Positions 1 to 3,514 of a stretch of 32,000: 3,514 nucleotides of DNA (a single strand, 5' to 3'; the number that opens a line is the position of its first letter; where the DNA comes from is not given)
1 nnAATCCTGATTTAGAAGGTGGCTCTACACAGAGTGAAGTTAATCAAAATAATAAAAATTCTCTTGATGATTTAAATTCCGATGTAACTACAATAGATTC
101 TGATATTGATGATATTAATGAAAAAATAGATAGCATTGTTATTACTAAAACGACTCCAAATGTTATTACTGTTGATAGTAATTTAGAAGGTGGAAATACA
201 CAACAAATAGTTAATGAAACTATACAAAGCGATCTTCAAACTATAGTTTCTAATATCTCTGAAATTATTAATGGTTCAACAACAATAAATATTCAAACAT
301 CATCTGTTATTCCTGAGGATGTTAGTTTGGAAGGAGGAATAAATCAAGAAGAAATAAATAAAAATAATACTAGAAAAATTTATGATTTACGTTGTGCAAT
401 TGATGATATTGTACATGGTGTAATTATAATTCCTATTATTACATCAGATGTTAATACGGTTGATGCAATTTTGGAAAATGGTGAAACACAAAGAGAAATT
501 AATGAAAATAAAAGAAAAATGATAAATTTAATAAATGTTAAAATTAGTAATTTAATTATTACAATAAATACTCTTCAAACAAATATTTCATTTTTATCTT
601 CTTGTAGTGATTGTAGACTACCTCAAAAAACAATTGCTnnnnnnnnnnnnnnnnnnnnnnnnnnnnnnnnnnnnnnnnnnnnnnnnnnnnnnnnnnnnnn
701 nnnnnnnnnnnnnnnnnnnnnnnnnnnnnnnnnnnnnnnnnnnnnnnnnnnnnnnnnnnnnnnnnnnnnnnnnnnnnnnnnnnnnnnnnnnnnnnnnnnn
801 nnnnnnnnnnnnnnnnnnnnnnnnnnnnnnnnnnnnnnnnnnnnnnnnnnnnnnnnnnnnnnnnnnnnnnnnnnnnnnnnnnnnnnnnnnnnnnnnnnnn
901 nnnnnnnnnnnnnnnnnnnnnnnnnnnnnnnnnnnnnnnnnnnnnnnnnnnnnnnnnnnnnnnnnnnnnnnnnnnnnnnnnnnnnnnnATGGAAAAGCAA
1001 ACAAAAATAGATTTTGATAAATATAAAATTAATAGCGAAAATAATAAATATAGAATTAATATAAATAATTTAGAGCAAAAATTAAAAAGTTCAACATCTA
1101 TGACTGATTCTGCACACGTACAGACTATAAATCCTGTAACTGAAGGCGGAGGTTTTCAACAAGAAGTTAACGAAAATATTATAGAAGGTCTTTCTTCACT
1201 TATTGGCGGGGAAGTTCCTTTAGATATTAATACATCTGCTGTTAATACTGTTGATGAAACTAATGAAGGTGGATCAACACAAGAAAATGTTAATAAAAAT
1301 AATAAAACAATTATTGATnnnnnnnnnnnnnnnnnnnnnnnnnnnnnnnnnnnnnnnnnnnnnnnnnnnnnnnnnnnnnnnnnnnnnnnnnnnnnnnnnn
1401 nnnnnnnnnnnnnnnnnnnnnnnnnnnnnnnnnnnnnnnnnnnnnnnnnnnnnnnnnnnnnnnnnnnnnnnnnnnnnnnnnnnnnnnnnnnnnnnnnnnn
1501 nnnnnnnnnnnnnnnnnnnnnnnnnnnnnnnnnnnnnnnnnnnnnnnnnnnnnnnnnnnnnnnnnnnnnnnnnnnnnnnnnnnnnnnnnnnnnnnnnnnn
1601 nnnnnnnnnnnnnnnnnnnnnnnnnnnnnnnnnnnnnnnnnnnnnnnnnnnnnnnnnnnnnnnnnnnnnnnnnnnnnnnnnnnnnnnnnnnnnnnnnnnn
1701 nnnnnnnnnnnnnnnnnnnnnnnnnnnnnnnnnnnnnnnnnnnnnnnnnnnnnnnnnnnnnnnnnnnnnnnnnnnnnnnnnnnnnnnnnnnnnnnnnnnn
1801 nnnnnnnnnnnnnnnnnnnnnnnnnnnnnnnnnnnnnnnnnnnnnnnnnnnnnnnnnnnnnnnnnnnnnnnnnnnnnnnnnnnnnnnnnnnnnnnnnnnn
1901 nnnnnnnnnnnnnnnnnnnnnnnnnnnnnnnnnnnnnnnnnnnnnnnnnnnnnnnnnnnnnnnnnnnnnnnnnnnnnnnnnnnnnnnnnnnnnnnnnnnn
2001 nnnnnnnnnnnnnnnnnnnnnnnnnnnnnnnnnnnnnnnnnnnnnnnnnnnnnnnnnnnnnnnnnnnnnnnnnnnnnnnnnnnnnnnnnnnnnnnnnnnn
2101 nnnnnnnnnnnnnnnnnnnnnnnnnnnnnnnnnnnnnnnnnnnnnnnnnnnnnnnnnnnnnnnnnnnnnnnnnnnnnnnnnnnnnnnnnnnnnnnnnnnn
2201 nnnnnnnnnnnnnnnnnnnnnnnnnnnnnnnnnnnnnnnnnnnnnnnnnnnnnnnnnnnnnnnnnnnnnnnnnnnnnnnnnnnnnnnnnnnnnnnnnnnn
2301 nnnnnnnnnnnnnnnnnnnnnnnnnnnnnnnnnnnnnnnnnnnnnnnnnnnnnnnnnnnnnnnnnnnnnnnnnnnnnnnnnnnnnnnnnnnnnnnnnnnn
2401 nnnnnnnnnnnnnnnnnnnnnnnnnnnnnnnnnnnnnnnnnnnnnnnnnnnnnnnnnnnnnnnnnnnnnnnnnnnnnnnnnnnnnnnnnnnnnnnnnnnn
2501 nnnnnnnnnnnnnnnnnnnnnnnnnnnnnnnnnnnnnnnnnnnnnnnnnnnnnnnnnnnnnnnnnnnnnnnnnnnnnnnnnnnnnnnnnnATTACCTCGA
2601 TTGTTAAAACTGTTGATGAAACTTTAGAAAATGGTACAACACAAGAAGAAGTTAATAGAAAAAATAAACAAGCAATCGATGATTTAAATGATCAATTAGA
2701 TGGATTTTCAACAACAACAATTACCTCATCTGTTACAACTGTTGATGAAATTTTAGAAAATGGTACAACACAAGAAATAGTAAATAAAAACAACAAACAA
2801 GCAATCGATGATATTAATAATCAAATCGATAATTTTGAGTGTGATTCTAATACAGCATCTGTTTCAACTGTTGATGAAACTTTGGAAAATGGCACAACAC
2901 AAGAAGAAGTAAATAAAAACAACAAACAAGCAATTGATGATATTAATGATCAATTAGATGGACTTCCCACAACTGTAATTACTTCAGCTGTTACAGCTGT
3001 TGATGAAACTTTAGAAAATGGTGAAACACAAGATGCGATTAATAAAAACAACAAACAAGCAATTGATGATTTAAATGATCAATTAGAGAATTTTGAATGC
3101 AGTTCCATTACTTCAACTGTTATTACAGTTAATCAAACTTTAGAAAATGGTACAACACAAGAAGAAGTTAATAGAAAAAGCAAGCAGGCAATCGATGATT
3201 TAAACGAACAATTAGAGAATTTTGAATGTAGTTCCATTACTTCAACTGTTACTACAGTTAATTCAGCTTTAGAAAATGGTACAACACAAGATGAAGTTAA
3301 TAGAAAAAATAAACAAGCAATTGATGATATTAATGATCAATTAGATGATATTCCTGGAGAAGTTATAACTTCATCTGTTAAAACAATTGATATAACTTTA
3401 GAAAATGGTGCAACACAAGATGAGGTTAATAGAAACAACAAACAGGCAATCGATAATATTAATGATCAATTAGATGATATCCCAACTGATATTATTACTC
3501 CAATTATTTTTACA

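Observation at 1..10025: Tandem family of giant fibre-like proteins with no export signal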

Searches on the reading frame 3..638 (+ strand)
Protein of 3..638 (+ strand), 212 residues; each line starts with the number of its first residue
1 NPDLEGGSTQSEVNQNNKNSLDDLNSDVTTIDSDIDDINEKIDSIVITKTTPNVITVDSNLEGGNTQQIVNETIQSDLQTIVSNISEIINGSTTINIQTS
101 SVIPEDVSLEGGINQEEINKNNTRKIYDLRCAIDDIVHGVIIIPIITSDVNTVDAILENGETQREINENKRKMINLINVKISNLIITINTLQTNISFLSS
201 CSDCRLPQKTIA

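Call 5: search_protein_families(library=pfam, max_evalue=1, proteins=[window:3-638:+])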
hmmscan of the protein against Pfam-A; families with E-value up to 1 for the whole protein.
window:3-638:+ (212 aa): 3 families
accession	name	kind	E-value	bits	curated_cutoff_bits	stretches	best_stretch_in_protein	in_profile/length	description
PF12520.13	DUF3723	-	0.048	12.8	22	1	147-204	223-281/508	Protein of unknown function (DUF3723)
PF03921.20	ICAM_N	-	0.088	13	21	1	90-129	18-57/91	Intercellular adhesion molecule (ICAM), N-terminal domain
PF04108.17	ATG17_like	-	0.49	10.2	43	1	14-198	125-258/355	Autophagy protein ATG17-like domain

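Call 87: search_protein_families(library=ncbifam, max_evalue=0.1, proteins=[window:3-638:+])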
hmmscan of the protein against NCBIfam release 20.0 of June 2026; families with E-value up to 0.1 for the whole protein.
window:3-638:+ (212 aa): 0 families

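Call 88: search_protein_families(library=padloc, max_evalue=0.01, proteins=[window:3-638:+])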
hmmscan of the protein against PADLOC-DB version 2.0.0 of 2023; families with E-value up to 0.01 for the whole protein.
window:3-638:+ (212 aa): 0 families

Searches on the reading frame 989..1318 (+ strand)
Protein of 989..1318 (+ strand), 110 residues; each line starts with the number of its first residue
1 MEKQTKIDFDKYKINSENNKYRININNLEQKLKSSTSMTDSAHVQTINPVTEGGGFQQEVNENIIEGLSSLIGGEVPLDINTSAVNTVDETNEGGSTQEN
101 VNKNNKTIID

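Call 98: find_homologous_proteins(query=window:989-1318:+, max_evalue=0.01)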
Query window:989-1318:+: no candidate shares three 5-residue words with the query. No homologue found.

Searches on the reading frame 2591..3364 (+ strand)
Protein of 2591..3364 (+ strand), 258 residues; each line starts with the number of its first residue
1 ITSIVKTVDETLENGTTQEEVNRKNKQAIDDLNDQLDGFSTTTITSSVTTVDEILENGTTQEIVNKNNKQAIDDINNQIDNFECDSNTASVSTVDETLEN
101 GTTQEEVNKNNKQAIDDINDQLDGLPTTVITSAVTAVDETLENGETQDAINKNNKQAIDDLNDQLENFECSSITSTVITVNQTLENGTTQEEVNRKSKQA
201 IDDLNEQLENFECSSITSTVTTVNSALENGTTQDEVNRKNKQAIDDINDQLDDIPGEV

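Call 42: predict_structure(alignment_id=A2)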
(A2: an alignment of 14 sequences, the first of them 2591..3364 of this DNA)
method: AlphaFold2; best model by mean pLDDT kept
length: 258 residues; sequences in the alignment: 14
mean_pLDDT: 38.1   pTM: 0.26
mean pLDDT of the five models: 38.1, 36.8, 35.5, 33.1, 33.0
residues with pLDDT >= 90: 0; 70-90: 0; 50-70: 8; < 50: 250
segments of 3 or more residues with pLDDT < 50: 1-237, 254-258
pLDDT, mean of each block of 10 residues (from residue 1): 25 34 44 38 35 32 40 42 39 32 39 43 39 33 36 41 40 34 34 44 43 36 32 47 50 41
secondary structure, 60 per line:
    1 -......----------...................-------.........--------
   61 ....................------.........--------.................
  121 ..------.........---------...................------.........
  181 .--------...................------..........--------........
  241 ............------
elements in order: E2-7 H18-36 E44-52 H61-80 E87-95 H104-122 E129-137 H147-165 E172-181 H190-208 E215-224 H233-252
